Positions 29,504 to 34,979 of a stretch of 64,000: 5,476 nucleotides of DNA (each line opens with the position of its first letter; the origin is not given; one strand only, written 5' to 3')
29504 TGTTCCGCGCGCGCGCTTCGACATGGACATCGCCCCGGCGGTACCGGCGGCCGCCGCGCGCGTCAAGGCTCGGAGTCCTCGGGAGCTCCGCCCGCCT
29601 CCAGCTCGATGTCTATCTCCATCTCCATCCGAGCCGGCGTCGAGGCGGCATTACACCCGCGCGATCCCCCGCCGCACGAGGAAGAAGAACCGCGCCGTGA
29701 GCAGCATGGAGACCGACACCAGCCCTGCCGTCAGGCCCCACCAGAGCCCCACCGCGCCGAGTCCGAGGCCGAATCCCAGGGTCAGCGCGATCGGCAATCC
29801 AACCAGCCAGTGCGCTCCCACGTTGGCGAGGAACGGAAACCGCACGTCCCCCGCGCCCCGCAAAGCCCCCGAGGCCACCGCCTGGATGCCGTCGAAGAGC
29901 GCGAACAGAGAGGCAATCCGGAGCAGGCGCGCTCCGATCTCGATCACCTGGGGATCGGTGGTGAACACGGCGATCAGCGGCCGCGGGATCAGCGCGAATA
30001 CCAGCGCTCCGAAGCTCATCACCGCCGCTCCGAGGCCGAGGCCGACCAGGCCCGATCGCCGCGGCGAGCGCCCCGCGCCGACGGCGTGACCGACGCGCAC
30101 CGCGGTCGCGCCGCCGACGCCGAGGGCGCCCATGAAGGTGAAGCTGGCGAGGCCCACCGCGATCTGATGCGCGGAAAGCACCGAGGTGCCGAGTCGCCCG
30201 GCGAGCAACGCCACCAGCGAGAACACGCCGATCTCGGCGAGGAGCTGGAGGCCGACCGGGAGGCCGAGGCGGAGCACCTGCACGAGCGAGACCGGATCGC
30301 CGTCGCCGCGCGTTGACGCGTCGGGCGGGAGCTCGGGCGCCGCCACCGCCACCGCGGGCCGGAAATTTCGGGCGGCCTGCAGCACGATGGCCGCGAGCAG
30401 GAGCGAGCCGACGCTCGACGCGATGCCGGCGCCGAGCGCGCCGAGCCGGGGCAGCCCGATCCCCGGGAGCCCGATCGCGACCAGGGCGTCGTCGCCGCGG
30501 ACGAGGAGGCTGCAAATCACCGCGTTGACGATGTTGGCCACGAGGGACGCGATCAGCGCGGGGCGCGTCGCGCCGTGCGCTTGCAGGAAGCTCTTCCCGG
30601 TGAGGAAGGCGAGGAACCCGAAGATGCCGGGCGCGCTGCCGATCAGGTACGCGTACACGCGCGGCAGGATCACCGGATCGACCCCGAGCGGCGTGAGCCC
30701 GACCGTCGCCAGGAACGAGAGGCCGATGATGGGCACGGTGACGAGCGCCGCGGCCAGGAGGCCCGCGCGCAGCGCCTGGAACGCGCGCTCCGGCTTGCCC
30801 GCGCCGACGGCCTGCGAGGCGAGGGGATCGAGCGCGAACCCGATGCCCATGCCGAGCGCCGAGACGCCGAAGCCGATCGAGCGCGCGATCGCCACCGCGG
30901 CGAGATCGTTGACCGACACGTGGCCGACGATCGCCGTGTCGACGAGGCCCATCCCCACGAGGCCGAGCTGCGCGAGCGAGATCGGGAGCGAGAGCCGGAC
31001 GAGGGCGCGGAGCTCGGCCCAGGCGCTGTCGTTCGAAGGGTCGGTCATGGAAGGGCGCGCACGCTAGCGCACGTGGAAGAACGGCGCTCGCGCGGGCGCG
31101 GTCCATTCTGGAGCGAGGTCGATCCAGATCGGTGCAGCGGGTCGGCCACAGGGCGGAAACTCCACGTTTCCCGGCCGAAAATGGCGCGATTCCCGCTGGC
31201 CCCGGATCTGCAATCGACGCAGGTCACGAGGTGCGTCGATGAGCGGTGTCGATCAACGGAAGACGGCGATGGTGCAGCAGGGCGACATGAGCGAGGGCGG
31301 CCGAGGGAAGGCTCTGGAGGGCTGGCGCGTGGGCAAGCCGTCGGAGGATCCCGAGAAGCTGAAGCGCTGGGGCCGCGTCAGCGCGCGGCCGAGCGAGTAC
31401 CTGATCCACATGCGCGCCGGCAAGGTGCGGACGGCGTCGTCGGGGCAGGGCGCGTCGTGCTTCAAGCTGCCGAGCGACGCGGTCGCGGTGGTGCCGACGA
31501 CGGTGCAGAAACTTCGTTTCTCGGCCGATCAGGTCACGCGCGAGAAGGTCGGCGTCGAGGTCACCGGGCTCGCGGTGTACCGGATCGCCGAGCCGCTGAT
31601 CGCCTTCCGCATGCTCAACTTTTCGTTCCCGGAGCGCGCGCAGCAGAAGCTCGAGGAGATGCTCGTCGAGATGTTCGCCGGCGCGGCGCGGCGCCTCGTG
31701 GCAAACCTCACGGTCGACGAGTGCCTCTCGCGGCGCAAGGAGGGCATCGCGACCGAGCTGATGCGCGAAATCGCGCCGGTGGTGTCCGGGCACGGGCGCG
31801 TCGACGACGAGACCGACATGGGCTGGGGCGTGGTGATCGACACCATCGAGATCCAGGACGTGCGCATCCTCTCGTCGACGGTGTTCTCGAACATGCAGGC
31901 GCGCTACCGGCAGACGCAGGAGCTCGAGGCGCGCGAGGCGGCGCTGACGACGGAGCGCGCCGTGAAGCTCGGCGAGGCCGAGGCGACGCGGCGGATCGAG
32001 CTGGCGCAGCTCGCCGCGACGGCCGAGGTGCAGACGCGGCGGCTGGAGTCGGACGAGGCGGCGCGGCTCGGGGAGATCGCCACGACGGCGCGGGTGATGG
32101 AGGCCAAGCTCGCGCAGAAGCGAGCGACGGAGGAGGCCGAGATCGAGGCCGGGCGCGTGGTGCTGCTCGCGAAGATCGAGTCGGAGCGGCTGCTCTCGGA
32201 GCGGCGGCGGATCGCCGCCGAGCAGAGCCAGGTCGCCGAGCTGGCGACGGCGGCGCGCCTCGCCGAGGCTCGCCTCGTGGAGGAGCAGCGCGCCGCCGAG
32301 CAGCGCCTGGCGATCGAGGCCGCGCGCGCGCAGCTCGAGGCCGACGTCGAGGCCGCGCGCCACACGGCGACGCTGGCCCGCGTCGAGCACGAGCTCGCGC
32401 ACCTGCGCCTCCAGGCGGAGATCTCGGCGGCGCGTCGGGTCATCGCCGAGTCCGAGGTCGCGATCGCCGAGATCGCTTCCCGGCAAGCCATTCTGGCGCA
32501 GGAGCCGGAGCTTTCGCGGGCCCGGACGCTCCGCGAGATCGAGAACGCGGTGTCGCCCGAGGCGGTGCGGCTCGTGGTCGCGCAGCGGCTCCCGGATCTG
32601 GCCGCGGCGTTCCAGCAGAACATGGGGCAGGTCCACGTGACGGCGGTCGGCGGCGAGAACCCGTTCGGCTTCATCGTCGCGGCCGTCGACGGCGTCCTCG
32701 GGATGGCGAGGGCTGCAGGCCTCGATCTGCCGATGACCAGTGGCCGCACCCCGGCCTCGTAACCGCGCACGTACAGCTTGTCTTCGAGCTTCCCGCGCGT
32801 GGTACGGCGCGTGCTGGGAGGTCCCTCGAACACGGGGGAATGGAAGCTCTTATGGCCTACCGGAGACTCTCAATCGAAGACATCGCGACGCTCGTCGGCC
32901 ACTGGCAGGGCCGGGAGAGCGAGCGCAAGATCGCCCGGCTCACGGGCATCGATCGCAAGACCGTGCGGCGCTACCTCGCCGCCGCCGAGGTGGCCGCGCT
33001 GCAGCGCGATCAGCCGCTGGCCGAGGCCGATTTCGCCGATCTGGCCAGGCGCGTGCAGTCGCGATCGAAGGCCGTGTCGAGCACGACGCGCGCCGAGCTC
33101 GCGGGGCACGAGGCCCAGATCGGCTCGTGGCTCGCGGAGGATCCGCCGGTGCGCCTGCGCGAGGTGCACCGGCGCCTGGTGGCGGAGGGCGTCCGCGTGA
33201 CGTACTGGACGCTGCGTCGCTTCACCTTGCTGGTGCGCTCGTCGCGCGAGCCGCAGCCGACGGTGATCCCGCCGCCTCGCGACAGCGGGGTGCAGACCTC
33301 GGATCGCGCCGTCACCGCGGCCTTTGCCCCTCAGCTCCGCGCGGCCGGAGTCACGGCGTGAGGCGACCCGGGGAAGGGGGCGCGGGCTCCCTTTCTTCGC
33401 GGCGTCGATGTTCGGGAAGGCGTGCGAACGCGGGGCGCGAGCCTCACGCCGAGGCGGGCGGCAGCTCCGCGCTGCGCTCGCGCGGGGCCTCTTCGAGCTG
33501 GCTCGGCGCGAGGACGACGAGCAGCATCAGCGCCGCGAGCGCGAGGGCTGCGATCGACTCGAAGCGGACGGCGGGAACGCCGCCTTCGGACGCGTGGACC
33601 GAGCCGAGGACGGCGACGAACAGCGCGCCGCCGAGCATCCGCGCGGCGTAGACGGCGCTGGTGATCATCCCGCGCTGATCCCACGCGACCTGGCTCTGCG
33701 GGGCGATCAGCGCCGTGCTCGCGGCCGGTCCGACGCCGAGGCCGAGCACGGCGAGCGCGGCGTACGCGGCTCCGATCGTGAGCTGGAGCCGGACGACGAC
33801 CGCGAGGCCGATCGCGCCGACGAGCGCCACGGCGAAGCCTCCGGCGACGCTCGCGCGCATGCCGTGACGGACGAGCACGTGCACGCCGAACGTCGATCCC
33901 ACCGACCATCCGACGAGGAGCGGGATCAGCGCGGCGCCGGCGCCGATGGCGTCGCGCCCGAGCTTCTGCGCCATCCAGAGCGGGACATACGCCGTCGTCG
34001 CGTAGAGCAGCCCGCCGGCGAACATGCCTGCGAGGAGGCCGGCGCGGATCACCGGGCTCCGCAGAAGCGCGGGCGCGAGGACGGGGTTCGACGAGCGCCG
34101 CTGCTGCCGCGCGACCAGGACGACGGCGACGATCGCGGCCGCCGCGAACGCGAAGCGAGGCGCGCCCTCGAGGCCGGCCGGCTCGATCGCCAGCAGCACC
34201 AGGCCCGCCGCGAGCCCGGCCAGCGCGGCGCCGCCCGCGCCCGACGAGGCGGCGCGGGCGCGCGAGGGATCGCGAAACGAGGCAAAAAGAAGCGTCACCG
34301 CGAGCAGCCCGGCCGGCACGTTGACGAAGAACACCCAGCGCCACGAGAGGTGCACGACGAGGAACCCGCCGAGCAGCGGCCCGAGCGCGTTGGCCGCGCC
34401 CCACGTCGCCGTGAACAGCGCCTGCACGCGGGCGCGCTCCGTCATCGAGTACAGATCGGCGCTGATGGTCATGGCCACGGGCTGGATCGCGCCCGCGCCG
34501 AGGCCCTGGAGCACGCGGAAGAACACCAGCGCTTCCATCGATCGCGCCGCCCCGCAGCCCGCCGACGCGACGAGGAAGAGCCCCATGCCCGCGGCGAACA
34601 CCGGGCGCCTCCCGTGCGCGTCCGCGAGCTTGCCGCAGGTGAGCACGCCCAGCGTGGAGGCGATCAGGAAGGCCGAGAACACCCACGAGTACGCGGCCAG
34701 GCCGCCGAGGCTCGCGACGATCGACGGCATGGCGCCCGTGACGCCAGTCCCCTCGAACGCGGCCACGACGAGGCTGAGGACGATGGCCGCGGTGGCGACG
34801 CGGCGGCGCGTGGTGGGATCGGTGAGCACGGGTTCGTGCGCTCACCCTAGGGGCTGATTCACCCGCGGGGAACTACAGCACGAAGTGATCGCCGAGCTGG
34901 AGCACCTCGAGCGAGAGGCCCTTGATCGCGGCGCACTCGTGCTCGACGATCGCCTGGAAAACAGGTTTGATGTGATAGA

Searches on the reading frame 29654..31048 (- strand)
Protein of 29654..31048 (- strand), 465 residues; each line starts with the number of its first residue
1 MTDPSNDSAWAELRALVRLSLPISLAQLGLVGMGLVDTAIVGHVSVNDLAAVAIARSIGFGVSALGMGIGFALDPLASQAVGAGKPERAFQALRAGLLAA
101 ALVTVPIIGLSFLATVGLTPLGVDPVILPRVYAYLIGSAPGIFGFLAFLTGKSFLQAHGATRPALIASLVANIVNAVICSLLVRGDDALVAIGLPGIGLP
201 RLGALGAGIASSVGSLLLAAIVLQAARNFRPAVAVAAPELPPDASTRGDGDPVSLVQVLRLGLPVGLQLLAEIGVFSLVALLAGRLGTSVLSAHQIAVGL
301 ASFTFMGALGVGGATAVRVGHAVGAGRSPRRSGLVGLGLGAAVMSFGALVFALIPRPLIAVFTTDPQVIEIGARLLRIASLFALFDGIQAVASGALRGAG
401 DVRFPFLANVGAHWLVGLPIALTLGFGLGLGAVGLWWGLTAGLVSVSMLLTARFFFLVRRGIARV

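Call 27: search_protein_families(library=pfam, proteins=[window:29654-31048:-], max_evalue=0.001)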
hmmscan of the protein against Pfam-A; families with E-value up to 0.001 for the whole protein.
window:29654-31048:- (465 aa): 1 family
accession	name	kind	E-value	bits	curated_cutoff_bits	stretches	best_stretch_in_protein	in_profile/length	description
PF01554.23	MatE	-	1.4e-54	184.6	24.9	2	22-179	1-159/161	MatE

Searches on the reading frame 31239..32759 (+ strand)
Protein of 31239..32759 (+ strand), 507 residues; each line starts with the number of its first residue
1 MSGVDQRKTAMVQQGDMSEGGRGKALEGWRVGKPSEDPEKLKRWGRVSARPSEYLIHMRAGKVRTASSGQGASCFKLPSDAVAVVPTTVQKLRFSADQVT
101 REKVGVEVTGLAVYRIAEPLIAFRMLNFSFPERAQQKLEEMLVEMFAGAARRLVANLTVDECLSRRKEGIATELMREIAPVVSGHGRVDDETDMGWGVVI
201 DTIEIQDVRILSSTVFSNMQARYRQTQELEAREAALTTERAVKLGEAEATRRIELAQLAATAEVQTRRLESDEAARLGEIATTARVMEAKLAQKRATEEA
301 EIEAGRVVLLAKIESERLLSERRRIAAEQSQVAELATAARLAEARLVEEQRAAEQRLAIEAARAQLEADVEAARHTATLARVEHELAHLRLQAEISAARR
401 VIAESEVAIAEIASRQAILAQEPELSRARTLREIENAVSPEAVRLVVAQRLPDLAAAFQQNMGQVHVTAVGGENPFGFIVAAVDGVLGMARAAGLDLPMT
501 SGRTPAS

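Call 27: search_protein_families(library=pfam, proteins=[window:31239-32759:+], max_evalue=0.001)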
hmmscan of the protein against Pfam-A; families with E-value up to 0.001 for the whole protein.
window:31239-32759:+ (507 aa): 1 family
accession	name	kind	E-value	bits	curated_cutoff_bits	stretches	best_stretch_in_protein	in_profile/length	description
PF01145.31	Band_7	-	1.9e-20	74.1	23.6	1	49-239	3-175/176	SPFH domain / Band 7 family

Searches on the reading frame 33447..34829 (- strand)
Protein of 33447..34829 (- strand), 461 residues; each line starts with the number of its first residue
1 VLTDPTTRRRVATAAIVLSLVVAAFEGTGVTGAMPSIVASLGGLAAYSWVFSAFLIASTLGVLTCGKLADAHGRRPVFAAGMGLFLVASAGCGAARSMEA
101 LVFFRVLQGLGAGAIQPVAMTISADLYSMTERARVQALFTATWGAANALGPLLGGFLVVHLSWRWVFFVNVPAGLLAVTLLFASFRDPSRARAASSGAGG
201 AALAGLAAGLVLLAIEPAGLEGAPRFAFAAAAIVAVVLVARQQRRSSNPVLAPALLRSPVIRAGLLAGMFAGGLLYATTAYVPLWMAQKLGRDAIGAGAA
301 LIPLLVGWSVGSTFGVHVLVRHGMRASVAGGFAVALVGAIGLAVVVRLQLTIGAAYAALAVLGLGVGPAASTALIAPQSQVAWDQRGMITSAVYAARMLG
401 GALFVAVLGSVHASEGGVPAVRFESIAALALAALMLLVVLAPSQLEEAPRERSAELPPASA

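Call 27: search_protein_families(library=pfam, proteins=[window:33447-34829:-], max_evalue=0.001)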
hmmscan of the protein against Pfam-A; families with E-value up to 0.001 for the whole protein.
window:33447-34829:- (461 aa): 3 families
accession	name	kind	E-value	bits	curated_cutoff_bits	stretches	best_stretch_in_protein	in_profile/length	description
PF07690.21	MFS_1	-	8.5e-43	147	33.4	1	17-404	2-346/347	Major Facilitator Superfamily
PF06609.19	TRI12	-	1.4e-10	40.7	23.2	1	12-191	44-223/599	Fungal trichothecene efflux pump (TRI12)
PF00083.30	Sugar_tr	-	1.8e-09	37.4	22.3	1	47-182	48-190/452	Sugar (and other) transporter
